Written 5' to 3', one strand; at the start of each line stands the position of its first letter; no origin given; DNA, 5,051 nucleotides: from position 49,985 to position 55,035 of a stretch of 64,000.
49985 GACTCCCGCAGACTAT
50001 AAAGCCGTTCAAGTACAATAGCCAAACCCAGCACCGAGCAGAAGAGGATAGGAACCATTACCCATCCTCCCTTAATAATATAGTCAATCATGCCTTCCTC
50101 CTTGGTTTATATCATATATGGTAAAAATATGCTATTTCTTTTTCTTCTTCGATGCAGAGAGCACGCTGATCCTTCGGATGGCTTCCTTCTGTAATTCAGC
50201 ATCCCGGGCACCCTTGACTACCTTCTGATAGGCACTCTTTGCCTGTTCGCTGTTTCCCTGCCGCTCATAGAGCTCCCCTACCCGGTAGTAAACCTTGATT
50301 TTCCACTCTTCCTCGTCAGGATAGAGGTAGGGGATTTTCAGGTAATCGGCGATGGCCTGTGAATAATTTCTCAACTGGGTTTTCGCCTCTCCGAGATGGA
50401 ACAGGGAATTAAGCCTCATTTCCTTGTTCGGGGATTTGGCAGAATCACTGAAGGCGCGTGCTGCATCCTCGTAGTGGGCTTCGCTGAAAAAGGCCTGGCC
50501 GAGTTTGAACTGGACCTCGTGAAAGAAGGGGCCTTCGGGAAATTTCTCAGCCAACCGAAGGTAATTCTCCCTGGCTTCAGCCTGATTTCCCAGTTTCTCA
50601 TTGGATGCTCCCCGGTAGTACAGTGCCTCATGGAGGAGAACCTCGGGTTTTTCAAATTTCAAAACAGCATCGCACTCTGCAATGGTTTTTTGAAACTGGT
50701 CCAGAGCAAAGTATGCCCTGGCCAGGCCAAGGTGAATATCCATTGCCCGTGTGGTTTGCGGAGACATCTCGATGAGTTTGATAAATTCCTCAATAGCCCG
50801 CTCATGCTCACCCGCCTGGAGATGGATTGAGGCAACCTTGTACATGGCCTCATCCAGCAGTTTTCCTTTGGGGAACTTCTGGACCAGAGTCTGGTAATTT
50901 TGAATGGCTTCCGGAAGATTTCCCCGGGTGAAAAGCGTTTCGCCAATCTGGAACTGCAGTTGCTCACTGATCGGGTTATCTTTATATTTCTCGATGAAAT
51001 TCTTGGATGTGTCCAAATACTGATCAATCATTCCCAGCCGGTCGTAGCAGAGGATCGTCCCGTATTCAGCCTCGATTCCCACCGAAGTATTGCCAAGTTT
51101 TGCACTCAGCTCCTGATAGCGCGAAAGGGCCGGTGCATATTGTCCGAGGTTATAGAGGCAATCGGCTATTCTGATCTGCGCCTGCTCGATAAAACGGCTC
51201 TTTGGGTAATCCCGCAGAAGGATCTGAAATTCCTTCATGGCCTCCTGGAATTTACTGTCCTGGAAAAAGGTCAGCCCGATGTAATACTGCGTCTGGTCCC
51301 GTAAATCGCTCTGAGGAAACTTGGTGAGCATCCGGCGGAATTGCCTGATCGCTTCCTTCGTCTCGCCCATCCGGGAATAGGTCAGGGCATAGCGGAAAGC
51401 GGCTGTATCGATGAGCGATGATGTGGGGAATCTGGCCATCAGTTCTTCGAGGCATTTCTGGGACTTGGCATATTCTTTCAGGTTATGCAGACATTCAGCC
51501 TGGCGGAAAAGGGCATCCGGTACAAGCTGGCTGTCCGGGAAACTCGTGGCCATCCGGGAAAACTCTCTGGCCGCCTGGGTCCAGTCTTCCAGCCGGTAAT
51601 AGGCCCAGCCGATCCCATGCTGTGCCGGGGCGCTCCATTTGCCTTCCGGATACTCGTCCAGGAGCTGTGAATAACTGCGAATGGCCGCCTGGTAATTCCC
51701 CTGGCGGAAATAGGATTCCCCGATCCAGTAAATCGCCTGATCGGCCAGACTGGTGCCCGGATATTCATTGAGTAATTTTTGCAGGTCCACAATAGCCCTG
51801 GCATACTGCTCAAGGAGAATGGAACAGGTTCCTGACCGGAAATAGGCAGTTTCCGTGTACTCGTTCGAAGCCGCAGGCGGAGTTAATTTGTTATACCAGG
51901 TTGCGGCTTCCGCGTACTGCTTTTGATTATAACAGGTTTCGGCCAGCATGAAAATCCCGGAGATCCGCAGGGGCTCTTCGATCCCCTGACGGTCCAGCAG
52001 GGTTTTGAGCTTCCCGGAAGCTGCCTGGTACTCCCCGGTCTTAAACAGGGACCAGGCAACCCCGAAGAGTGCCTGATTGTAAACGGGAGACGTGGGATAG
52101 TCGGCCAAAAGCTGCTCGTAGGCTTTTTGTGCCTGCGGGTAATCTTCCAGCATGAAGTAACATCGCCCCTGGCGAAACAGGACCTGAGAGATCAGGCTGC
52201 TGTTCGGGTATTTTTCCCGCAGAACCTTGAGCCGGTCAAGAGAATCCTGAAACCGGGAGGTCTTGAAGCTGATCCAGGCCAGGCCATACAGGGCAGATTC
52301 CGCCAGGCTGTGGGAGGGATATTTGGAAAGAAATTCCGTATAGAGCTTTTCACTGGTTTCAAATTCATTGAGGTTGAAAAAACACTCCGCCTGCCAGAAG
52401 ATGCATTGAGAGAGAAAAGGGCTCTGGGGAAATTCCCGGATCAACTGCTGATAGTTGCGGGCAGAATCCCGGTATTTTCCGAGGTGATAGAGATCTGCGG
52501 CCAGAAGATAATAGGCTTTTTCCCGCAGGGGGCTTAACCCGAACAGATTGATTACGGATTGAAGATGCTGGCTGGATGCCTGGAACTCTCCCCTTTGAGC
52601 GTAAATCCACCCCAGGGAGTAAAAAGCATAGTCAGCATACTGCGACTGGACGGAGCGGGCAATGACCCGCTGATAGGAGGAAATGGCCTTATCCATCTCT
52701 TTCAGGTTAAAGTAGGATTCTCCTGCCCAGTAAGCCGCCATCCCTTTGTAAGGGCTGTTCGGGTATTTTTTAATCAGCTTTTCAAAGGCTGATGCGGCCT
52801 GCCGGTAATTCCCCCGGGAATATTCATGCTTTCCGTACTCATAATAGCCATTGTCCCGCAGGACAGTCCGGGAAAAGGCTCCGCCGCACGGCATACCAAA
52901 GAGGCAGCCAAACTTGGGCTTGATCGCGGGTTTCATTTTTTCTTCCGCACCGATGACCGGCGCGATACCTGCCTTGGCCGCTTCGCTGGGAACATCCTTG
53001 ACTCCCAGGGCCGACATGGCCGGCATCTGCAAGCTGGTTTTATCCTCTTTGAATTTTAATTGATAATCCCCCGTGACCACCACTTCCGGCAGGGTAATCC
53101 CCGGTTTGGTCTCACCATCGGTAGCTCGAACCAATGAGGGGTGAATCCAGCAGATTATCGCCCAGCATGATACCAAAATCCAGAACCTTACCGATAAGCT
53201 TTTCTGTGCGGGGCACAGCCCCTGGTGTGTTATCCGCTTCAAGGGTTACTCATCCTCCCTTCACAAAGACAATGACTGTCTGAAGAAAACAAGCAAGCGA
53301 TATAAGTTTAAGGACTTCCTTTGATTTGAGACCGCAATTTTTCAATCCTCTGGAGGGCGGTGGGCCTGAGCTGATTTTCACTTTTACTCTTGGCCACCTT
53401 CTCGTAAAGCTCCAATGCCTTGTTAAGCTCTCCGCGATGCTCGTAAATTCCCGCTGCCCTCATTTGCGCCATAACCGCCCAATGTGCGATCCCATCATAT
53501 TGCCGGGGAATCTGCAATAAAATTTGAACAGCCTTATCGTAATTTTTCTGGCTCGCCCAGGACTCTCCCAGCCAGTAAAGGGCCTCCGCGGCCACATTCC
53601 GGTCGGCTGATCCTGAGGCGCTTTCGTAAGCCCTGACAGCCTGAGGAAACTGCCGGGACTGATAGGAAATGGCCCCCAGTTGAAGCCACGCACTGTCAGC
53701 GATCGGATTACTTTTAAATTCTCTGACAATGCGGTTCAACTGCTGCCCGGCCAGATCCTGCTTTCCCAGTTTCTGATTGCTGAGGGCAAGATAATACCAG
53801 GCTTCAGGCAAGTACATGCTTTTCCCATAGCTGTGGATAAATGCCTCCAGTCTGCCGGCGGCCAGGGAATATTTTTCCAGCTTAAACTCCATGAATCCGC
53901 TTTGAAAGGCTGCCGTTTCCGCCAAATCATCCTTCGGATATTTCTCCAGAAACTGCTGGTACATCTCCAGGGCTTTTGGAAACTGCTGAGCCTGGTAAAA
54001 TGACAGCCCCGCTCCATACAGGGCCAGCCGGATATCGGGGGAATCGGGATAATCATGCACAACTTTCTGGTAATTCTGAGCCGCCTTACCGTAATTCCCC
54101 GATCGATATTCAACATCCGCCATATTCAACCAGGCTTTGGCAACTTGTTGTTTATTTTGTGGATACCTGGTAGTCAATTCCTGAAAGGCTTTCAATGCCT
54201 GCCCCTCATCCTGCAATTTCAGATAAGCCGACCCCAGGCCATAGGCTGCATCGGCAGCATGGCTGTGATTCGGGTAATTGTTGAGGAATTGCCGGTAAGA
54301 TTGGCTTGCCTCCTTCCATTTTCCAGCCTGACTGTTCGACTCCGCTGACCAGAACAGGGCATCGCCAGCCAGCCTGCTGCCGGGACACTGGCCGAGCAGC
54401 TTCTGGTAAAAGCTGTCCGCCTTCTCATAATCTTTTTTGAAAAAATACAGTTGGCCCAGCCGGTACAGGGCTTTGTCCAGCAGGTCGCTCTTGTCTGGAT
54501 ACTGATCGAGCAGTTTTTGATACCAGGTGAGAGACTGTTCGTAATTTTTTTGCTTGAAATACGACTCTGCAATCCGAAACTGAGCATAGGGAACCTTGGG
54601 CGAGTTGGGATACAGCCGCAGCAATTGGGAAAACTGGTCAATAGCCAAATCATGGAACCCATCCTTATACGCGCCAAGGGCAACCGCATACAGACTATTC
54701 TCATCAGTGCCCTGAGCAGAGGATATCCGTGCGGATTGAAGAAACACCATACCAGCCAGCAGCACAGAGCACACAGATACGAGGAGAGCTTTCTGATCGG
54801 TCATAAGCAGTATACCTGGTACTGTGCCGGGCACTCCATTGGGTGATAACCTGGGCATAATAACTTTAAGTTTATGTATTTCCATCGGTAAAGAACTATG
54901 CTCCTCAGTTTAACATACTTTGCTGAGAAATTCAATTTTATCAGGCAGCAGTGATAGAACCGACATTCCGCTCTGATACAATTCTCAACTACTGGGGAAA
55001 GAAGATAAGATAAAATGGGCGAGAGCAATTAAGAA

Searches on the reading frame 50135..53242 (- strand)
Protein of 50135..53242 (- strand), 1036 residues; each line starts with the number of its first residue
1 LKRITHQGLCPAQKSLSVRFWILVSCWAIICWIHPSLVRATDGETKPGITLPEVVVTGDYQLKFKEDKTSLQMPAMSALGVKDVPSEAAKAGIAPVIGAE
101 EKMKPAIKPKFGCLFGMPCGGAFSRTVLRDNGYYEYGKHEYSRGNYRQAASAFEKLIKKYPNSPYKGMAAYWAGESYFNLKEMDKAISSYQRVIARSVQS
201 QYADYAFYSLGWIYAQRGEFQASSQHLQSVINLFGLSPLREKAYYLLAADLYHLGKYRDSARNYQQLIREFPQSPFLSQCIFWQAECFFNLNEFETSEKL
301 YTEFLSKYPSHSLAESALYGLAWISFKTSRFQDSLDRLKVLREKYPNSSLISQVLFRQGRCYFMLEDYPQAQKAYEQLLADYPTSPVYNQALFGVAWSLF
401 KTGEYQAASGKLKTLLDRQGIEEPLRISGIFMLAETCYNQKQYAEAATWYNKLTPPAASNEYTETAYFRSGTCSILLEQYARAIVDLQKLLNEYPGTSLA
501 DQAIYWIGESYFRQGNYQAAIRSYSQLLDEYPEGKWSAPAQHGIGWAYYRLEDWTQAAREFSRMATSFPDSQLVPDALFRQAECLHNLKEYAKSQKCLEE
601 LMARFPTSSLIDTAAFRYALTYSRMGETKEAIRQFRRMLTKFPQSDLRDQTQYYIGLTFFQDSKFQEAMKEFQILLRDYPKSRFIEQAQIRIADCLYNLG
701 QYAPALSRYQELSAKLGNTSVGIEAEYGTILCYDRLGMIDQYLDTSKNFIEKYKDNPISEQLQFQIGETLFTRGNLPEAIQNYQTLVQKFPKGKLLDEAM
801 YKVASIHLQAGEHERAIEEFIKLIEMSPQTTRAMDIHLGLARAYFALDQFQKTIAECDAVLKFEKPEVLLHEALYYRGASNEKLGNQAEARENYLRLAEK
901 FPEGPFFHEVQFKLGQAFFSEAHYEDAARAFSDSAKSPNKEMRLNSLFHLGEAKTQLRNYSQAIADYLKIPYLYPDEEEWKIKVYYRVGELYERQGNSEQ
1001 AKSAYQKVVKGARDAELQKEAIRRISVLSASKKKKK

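Call 31: search_protein_families(library=ncbifam, proteins=[window:50135-53242:-], max_evalue=1e-10)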
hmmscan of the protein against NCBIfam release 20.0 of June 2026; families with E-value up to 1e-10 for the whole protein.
window:50135-53242:- (1036 aa): 15 families
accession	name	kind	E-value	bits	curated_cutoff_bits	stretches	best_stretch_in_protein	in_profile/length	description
TIGR02795.1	tol_pal_ybgF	equivalog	7.1e-109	358.9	90.1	5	513-613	14-114/119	tol-pal system protein YbgF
TIGR03302.1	OM_YfiO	subfamily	1.7e-76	256.9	81.4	2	574-757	32-237/239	outer membrane protein assembly factor BamD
NF052312.1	T9SS_PorW_SprE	equivalog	1.2e-46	159.7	250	0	132-270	106-245/716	type IX secretion system periplasmic lipoprotein PorW/SprE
NF008068.0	PRK10803.1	equivalog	8.7e-45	153.7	383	0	145-235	158-248/263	cell division protein CpoB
TIGR02917.1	PEP_TPR_lipo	equivalog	1.4e-32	112.6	312.2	0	349-572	122-329/899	XrtA/PEP-CTERM system TPR-repeat protein PrsT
NF040959.1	MamA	equivalog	5.9e-31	107.5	200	0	508-672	44-196/204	magnetosome protein MamA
NF047507.1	TPR_BatC_Lepto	exception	5.3e-27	94.7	175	0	134-195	62-124/214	TPR repeat-containing protein BatC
TIGR02552.1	LcrH_SycD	equivalog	2.1e-25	89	104.8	0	502-604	19-115/136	SycD/LcrH family type III secretion system chaperone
NF052230.1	T9SS_PorE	exception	2e-18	66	600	0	434-536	25-126/648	PorE family type IX secretion system protein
NF033920.0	C39_PA2778_fam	equivalog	2.3e-15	56.7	150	0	513-600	168-242/255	PA2778 family cysteine peptidase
NF008119.0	PRK10866.1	equivalog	4.8e-15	55.9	363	0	502-565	33-96/243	outer membrane protein assembly factor BamD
NF053852.1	vesicle_Bd0635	exception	1.9e-14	53.8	250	0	763-814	141-192/223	CpoB-like predatory vesicle lipoprotein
NF033762.1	social_mot_Tgl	equivalog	5.8e-12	45.5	225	0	480-568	82-166/252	social motility TPR repeat lipoprotein Tgl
NF053607.1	CHU_0125_OmpA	equivalog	1e-11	44.1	620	0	505-613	23-125/639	CHU_0125 family OmpA-like outer membrane integrity protein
NF033756.1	gliding_GltC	equivalog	1.8e-11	43.5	450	0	139-214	126-198/622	adventurous gliding motility protein GltC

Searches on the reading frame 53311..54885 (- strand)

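Call 31: search_protein_families(library=ncbifam, proteins=[window:53311-54885:-], max_evalue=1e-10)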
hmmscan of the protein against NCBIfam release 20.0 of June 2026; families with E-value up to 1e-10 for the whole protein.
window:53311-54885:- (525 aa): 8 families
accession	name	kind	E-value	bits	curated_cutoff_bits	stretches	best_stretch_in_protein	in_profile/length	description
TIGR02795.1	tol_pal_ybgF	equivalog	5.9e-58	194.6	90.1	3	185-287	13-114/119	tol-pal system protein YbgF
TIGR03302.1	OM_YfiO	subfamily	2.6e-49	167.9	81.4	2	138-226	34-122/239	outer membrane protein assembly factor BamD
NF008068.0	PRK10803.1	equivalog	1.2e-28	100.8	383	0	226-326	158-257/263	cell division protein CpoB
NF052312.1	T9SS_PorW_SprE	equivalog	2.9e-25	89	250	0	141-279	220-358/716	type IX secretion system periplasmic lipoprotein PorW/SprE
NF040959.1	MamA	equivalog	5.7e-20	71.6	200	0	182-318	45-171/204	magnetosome protein MamA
TIGR02917.1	PEP_TPR_lipo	equivalog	1.5e-18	66.1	312.2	0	247-456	191-386/899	XrtA/PEP-CTERM system TPR-repeat protein PrsT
NF047507.1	TPR_BatC_Lepto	exception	1e-16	61.1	175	0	254-321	63-131/214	TPR repeat-containing protein BatC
NF053852.1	vesicle_Bd0635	exception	9.9e-13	48.2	250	0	102-170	141-208/223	CpoB-like predatory vesicle lipoprotein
